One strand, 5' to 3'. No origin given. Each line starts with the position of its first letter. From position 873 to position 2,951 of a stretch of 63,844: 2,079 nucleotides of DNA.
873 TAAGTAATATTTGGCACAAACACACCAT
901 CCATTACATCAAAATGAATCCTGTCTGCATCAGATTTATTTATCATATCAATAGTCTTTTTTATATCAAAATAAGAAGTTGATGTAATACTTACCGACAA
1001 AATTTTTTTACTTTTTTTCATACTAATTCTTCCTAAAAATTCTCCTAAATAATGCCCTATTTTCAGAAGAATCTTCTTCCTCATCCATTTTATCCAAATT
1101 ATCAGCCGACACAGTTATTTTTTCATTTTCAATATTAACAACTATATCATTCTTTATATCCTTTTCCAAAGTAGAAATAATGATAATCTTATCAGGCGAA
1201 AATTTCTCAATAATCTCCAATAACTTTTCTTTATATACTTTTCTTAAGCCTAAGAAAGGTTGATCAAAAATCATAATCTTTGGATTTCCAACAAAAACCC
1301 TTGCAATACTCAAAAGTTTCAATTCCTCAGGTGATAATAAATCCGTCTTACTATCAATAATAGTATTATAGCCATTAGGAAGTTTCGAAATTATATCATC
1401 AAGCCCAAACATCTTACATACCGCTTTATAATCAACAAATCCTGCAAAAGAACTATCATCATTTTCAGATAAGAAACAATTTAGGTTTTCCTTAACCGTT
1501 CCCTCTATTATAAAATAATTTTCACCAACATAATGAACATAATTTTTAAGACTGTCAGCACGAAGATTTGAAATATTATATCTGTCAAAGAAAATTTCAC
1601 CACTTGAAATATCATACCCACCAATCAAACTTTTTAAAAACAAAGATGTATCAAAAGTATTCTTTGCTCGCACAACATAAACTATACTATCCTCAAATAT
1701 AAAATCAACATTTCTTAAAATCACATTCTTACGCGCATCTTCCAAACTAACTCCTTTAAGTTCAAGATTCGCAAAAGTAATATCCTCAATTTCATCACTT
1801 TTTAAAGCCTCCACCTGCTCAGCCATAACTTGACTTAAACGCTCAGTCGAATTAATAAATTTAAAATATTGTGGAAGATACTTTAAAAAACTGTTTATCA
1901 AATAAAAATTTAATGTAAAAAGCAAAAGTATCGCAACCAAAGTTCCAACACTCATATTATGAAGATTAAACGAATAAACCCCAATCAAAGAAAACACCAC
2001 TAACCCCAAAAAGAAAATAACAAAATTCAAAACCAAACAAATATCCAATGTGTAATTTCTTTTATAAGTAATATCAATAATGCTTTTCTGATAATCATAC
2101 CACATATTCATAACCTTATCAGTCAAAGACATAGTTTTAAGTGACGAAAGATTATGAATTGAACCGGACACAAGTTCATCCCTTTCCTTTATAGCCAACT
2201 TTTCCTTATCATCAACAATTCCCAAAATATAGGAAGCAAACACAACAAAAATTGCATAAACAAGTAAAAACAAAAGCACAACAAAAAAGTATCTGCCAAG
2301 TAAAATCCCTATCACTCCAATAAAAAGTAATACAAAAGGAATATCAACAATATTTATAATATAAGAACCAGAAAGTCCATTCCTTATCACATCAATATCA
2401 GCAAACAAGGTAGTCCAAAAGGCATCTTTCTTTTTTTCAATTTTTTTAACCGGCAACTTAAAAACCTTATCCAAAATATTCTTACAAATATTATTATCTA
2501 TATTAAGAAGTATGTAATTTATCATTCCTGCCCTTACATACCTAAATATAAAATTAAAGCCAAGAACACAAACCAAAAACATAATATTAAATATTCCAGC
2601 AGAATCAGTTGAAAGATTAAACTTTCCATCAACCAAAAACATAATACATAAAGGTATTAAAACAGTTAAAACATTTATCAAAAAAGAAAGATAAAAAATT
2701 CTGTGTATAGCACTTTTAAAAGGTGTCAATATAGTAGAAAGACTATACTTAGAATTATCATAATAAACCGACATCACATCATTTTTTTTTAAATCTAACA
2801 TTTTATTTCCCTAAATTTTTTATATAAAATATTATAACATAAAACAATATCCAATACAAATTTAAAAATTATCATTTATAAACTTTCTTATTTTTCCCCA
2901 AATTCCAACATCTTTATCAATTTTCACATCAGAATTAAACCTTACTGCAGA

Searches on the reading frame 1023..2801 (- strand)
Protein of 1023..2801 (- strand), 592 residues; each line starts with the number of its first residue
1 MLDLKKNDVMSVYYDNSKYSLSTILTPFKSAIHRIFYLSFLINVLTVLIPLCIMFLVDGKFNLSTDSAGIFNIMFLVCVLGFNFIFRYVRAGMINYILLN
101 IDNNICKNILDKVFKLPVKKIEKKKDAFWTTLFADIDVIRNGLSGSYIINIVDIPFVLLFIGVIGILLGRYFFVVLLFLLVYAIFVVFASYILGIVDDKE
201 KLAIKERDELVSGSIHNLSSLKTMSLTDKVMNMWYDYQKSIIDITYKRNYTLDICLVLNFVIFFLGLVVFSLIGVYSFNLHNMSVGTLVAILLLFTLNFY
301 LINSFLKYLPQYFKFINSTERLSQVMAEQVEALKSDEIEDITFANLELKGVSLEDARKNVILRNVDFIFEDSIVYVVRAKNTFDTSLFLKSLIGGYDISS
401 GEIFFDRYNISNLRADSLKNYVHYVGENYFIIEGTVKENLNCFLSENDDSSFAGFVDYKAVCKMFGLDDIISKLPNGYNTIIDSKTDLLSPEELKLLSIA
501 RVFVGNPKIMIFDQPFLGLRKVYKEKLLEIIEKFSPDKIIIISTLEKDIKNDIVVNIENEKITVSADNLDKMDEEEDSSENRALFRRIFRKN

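Call 27: search_protein_families(library=ncbifam, proteins=[window:1023-2801:-], max_evalue=0.00001)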
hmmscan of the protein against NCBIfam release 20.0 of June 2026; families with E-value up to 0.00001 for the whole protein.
window:1023-2801:- (592 aa): 31 families (the best 25 are shown)
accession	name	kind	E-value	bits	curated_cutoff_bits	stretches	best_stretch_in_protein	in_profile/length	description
TIGR03375.1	type_I_sec_LssB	subfamily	6.4e-52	176.8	693.1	1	18-545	137-660/696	type I secretion system permease/ATPase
TIGR01842.1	type_I_sec_PrtD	subfamily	7.2e-39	133.7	510.15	1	26-542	2-508/544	type I secretion system permease/ATPase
TIGR01846.1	type_I_sec_HlyB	subfamily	1.1e-28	100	725.55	1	28-539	137-644/694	type I secretion system permease/ATPase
NF045998.1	cleave_ABC_plasm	equivalog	5.4e-25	87.7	500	1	23-550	146-665/673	Mbov_0121 family peptidase domain-containing ABC transporter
TIGR02857.1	CydD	equivalog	3.2e-23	82.5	435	1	317-548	292-518/529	thiol reductant ABC exporter subunit CydD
TIGR02868.1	CydC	equivalog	3.3e-23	82.1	329.05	1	131-541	115-524/530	thiol reductant ABC exporter subunit CydC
TIGR01193.1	bacteriocin_ABC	subfamily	1.3e-22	80.1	523.85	1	16-563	142-687/708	peptide cleavage/export ABC transporter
TIGR03797.1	NHLM_micro_ABC2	equivalog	3.5e-22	78.7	709.4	1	26-541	132-641/686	NHLP bacteriocin export ABC transporter permease/ATPase subunit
TIGR03796.1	NHLM_micro_ABC1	equivalog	6.2e-22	77.6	853.3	1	21-533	145-660/710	NHLP family bacteriocin export ABC transporter peptidase/permease/ATPase subunit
NF008364.0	PRK11160.1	equivalog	8.3e-22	77.5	630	1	128-574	119-564/575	heme ABC transporter ATP-binding protein/permease CydC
TIGR02203.1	MsbA_lipidA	equivalog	4.3e-17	61.8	602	1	48-514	32-496/572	lipid A export permease/ATP-binding protein MsbA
NF045513.1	HepA_fam_ABC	equivalog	1.4e-16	60.1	725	1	73-562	97-586/610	heterocyst formation ABC transporter subunit HepA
NF008379.0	PRK11174.1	equivalog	1.4e-14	53.7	684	1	22-563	10-562/588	heme ABC transporter permease/ATP-binding protein CydD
TIGR00958.1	3a01208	subfamily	2.1e-13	49.5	874.6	1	34-562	165-691/711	antigen peptide transporter 2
NF008056.1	PRK10790.1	equivalog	2.5e-13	49.4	746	1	27-514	20-502/584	SmdB family multidrug efflux ABC transporter permease/ATP-binding protein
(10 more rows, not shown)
